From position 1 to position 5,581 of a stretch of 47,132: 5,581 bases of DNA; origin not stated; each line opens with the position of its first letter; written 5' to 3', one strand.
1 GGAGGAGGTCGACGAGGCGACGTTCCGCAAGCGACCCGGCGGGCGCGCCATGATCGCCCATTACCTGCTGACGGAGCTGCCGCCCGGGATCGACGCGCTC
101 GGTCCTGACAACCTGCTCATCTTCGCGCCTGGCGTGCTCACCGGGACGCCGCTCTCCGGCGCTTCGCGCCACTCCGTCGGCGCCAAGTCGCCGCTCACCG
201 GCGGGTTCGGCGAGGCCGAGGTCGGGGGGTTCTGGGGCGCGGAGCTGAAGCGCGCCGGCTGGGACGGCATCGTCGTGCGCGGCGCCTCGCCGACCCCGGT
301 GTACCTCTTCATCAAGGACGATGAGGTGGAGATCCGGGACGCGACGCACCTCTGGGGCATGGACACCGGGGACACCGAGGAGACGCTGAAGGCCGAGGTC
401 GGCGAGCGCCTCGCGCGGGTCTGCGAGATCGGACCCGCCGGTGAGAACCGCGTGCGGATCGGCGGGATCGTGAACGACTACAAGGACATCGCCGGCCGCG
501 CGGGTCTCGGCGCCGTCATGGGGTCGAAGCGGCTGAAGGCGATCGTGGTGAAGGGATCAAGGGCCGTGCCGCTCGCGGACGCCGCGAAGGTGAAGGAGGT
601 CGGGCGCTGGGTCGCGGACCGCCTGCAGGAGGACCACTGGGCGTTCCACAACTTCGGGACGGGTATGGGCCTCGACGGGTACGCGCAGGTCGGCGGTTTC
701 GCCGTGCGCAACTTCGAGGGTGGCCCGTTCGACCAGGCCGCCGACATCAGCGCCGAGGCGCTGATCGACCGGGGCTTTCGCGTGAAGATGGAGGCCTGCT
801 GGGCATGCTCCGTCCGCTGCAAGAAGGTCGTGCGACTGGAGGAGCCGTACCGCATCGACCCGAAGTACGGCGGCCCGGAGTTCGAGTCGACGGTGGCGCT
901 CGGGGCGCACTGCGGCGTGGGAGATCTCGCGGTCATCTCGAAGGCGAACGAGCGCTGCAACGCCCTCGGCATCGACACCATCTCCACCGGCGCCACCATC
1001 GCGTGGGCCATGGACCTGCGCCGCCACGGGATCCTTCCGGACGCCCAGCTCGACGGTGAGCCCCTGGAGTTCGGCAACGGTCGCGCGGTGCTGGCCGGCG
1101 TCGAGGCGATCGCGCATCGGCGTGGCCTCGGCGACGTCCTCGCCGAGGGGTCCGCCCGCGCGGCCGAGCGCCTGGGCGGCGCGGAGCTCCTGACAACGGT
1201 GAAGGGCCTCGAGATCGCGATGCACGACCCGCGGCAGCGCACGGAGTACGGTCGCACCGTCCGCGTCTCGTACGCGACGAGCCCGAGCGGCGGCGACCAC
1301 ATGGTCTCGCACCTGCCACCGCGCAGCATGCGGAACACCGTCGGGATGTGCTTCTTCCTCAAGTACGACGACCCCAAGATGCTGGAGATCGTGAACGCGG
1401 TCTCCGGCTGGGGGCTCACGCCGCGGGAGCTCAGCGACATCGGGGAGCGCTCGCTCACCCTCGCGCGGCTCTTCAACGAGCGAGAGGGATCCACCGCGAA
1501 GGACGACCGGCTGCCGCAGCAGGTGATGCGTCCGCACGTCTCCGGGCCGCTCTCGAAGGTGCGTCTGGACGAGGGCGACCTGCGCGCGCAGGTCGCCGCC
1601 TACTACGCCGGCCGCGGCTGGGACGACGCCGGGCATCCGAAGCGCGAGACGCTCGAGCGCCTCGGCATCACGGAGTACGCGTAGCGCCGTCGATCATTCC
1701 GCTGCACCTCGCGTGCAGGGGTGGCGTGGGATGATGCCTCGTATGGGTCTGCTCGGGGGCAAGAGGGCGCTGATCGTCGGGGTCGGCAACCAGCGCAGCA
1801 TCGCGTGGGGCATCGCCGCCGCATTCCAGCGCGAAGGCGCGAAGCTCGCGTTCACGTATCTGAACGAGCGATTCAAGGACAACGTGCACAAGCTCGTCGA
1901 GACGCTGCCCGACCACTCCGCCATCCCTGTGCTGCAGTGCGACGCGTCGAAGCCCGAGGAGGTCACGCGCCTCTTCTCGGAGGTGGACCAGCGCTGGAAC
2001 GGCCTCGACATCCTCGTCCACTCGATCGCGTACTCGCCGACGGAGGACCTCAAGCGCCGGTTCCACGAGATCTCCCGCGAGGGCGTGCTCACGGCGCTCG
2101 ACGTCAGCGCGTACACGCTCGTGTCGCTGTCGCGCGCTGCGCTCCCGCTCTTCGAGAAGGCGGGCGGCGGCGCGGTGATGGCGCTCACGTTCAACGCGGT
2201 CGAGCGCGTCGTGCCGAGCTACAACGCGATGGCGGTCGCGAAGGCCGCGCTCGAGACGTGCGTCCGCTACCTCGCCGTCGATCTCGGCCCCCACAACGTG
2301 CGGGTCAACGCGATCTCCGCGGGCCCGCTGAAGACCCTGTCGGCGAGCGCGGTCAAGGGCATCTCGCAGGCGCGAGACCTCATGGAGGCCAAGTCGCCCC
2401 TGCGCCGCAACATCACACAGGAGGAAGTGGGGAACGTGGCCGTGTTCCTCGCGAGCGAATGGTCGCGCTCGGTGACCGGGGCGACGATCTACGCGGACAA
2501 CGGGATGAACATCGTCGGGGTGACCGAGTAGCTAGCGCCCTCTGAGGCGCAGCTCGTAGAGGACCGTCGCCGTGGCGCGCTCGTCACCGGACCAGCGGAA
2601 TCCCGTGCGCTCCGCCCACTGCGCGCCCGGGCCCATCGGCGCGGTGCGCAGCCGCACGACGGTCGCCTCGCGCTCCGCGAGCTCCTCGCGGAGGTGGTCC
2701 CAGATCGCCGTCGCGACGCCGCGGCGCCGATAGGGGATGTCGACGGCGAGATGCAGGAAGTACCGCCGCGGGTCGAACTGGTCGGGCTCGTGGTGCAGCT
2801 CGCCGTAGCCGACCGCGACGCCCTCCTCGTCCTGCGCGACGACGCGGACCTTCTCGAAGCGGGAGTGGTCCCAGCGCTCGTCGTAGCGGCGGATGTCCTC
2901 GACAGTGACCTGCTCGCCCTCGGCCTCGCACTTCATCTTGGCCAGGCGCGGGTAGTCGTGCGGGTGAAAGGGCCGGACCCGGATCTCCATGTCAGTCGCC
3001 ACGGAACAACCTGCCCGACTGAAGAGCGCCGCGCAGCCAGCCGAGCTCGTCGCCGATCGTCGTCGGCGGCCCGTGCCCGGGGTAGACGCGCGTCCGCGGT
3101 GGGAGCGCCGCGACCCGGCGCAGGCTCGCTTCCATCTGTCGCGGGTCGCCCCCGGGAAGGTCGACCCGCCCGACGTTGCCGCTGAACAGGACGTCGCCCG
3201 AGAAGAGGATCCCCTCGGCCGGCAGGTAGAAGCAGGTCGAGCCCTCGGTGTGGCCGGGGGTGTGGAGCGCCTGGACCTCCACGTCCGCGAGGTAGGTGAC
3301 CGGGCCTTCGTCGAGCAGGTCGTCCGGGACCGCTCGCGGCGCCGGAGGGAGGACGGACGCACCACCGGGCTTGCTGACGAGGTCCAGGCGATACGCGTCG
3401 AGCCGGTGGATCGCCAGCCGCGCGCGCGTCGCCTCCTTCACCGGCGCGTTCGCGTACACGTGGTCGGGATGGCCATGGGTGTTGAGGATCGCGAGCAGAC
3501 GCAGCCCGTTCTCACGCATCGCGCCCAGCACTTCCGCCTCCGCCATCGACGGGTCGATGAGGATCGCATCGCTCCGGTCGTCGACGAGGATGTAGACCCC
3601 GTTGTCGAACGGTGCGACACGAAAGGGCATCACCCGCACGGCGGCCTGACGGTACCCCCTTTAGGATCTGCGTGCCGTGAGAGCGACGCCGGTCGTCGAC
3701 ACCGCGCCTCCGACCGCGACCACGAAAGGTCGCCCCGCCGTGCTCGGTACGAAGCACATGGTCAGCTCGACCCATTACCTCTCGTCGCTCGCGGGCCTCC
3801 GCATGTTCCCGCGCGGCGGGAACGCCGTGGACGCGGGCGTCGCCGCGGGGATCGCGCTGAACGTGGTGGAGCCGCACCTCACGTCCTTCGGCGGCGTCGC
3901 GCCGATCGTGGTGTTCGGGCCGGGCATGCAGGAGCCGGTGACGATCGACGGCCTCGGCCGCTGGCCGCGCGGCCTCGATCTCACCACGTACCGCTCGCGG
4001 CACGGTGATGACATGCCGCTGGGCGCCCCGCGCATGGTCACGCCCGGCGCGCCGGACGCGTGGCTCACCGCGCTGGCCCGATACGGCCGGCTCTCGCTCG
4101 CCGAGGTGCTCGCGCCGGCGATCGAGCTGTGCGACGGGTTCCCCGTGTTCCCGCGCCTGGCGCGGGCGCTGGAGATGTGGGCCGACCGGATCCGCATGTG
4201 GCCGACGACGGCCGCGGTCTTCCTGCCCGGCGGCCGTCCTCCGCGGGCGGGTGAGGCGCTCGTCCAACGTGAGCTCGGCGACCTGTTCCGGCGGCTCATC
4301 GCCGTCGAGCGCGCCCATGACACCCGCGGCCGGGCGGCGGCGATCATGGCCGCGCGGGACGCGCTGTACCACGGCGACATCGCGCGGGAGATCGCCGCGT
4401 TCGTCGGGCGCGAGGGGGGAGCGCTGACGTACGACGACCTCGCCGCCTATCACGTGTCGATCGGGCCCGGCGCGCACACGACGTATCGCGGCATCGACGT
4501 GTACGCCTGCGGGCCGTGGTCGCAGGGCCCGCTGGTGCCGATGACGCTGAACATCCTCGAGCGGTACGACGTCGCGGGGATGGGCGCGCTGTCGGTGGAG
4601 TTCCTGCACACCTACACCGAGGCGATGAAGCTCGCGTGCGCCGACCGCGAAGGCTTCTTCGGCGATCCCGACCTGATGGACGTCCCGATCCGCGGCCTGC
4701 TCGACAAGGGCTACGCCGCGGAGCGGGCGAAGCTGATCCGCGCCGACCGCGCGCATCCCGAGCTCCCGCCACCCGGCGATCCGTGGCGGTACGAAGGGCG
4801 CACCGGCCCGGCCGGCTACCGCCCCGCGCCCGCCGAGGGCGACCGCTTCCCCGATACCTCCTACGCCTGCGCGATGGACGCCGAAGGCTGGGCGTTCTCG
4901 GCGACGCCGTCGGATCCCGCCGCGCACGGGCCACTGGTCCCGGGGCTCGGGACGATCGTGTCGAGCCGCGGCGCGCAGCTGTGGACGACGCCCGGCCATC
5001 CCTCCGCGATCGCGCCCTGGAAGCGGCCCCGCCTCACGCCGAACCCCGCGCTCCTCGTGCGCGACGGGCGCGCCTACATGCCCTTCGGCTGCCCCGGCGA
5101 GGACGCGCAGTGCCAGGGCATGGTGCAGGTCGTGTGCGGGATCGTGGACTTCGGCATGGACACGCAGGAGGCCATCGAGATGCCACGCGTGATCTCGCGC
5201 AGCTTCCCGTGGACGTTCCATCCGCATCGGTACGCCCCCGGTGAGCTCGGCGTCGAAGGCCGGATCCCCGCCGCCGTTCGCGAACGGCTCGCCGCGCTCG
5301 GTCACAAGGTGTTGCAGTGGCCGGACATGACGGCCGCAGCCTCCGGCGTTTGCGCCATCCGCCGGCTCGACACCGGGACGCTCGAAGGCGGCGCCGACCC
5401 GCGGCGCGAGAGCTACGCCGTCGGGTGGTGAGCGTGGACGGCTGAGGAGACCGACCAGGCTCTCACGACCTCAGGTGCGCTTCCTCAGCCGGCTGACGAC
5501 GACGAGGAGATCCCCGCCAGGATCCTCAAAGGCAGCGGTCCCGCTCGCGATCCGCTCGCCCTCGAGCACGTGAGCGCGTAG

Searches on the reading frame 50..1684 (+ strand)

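Call 87: search_protein_families(library=pfam, proteins=[window:50-1684:+], max_evalue=0.00001)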
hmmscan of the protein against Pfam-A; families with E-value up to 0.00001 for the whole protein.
window:50-1684:+ (544 aa): 2 families
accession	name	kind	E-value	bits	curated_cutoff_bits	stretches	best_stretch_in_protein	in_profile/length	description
PF01314.23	AFOR_C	-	1.5e-98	330.9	27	2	185-420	3-236/385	Aldehyde ferredoxin oxidoreductase, domains 2 & 3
PF02730.20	AFOR_N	-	4.4e-66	222.9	29.8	1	3-169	34-198/199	Aldehyde ferredoxin oxidoreductase, N-terminal domain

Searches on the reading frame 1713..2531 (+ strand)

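Call 87: search_protein_families(library=pfam, proteins=[window:1713-2531:+], max_evalue=0.00001)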
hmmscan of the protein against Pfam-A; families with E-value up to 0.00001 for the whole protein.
window:1713-2531:+ (272 aa): 2 families
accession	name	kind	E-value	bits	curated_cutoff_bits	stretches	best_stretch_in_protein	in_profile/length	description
PF13561.12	adh_short_C2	-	5.3e-82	275.4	27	1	23-266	1-236/236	Enoyl-(Acyl carrier protein) reductase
PF00106.31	adh_short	-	2.5e-22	79.8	26.6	1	23-210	5-186/195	short chain dehydrogenase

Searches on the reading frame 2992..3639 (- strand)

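Call 87: search_protein_families(library=pfam, proteins=[window:2992-3639:-], max_evalue=0.00001)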
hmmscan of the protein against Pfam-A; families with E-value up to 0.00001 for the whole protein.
window:2992-3639:- (215 aa): 1 family
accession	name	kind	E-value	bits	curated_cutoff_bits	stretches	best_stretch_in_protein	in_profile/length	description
PF00753.33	Lactamase_B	-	1.9e-33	116.5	22.7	1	12-189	4-196/196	Metallo-beta-lactamase superfamily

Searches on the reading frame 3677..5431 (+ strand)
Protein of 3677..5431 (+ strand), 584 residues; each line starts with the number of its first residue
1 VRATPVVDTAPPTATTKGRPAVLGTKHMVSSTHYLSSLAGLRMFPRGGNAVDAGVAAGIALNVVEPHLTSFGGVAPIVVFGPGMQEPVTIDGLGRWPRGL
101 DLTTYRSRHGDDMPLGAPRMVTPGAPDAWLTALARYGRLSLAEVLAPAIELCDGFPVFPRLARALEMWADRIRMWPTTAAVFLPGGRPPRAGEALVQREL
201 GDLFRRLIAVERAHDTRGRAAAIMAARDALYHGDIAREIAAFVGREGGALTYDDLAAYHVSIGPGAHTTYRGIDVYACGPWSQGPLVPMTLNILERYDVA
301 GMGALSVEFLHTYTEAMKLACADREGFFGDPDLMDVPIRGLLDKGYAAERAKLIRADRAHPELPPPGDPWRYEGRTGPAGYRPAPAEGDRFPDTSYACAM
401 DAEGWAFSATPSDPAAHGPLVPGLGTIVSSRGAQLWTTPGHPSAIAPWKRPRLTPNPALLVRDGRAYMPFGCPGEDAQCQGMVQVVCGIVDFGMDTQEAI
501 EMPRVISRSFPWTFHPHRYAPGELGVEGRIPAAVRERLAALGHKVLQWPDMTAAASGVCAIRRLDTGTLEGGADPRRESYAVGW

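Call 87: search_protein_families(library=pfam, proteins=[window:3677-5431:+], max_evalue=0.00001)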
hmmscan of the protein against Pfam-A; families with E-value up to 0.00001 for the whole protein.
window:3677-5431:+ (584 aa): 1 family
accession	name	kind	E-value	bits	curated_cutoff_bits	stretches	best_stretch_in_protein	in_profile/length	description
PF01019.26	G_glu_transpept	-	1.6e-107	360.9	27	1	43-578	3-511/512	Gamma-glutamyltranspeptidase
